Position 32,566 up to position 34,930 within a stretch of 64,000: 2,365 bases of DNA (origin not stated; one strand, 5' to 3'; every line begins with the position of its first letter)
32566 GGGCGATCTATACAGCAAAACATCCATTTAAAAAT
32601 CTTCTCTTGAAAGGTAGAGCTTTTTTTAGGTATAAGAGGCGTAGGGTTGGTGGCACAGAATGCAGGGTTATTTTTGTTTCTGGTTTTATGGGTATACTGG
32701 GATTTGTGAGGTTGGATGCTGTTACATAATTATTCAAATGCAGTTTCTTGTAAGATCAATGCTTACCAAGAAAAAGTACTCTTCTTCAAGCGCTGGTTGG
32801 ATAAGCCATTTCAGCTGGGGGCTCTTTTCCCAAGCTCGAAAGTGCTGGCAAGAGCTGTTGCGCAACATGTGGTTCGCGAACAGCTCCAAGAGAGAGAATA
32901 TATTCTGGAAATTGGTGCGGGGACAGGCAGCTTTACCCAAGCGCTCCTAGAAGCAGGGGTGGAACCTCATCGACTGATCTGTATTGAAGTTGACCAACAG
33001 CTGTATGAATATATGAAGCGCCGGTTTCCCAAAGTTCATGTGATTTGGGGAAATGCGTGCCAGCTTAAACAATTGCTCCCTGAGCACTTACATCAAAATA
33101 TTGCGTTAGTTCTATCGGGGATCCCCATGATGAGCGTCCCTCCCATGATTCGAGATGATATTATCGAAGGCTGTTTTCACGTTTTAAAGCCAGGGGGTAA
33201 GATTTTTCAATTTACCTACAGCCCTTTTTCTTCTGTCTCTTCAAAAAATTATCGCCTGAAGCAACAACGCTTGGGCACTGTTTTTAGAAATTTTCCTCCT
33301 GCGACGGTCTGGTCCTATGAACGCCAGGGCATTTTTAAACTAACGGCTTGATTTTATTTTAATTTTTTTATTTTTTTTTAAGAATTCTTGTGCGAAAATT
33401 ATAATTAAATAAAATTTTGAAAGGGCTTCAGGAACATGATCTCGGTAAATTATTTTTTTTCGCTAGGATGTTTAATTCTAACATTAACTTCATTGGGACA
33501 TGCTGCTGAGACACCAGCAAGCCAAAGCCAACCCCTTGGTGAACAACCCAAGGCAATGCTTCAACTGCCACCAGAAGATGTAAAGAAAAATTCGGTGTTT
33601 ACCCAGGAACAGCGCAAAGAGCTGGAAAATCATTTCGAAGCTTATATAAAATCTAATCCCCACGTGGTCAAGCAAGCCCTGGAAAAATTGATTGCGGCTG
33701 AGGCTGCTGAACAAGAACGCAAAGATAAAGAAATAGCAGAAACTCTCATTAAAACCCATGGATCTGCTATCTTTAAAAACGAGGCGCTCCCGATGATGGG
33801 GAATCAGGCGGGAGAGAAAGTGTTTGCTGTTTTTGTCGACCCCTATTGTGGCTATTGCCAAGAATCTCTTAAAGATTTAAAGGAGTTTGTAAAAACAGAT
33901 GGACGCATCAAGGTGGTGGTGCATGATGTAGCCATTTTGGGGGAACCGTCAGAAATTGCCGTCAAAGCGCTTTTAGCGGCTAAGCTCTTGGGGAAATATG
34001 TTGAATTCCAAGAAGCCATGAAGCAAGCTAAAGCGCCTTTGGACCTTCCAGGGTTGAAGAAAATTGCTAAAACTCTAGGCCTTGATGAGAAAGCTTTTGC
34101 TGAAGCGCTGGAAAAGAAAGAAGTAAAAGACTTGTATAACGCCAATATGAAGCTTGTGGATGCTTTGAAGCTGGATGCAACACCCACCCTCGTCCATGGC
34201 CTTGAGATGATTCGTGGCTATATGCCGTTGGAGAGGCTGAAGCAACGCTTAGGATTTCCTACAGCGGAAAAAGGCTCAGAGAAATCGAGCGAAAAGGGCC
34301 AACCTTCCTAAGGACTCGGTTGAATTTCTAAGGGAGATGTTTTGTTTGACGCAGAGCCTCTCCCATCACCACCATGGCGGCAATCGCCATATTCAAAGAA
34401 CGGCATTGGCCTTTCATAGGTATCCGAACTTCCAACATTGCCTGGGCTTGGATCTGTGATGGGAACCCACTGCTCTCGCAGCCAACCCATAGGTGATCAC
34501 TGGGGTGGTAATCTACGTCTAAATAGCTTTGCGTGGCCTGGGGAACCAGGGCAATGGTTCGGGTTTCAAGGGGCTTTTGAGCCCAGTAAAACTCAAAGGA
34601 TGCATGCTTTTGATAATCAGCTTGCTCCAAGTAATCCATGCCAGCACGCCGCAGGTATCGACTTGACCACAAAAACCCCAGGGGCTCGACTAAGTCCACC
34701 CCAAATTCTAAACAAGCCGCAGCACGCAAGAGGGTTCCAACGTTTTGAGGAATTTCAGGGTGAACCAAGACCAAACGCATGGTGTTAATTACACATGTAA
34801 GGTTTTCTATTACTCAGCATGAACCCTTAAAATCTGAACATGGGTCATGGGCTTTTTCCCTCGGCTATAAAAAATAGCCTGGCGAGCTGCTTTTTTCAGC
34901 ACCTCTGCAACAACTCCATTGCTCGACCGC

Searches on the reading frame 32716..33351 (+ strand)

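Call 17: search_protein_families(library=pfam, max_evalue=0.00001, proteins=[window:32716-33351:+])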
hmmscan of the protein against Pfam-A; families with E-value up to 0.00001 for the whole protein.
window:32716-33351:+ (211 aa): 4 families
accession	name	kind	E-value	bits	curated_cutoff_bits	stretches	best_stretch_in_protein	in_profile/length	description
PF13649.12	Methyltransf_25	-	2.2e-09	38.3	27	1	63-161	1-97/97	Methyltransferase domain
PF00398.26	RrnaAD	-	3.7e-07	29.9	24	1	43-130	18-102/263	Ribosomal RNA adenine dimethylase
PF01728.25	FtsJ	-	2.9e-06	27.8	24.1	1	57-139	19-103/181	FtsJ-like methyltransferase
PF08241.18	Methyltransf_11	-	3.8e-06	27.9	21.2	1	64-164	1-94/95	Methyltransferase domain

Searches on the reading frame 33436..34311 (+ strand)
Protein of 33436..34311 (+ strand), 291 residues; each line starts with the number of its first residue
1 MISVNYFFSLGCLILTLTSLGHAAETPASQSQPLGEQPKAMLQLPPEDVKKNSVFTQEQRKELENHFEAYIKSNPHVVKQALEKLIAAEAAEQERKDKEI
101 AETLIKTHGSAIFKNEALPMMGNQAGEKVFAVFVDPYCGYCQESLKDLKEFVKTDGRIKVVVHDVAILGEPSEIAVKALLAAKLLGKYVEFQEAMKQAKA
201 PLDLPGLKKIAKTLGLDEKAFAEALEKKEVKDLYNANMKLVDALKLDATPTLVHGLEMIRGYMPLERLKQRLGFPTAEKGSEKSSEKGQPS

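Call 17: search_protein_families(library=pfam, max_evalue=0.00001, proteins=[window:33436-34311:+])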
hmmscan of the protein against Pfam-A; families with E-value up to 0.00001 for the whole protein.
window:33436-34311:+ (291 aa): 3 families
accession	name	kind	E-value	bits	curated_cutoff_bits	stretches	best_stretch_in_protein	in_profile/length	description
PF01323.26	DSBA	-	1.2e-13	51.7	25.6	1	132-272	4-190/191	DSBA-like thioredoxin domain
PF13462.12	Thioredoxin_4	-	9.1e-11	42.7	23.2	1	117-269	4-160/165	Thioredoxin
PF13098.12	Thioredoxin_2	-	1.1e-07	32.6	27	1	124-272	3-104/104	Thioredoxin-like domain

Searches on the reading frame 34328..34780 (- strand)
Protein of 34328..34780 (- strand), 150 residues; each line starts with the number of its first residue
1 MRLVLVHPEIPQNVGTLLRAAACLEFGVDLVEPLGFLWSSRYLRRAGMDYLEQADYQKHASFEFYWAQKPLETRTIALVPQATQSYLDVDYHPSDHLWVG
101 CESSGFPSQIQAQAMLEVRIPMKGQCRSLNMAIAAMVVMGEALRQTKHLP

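Call 17: search_protein_families(library=pfam, max_evalue=0.00001, proteins=[window:34328-34780:-])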
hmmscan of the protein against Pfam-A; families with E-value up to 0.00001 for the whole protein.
window:34328-34780:- (150 aa): 1 family
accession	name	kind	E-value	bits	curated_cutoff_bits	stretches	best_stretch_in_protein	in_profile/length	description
PF00588.24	SpoU_methylase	-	7e-26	91.5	29.7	1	2-139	3-141/142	SpoU rRNA Methylase family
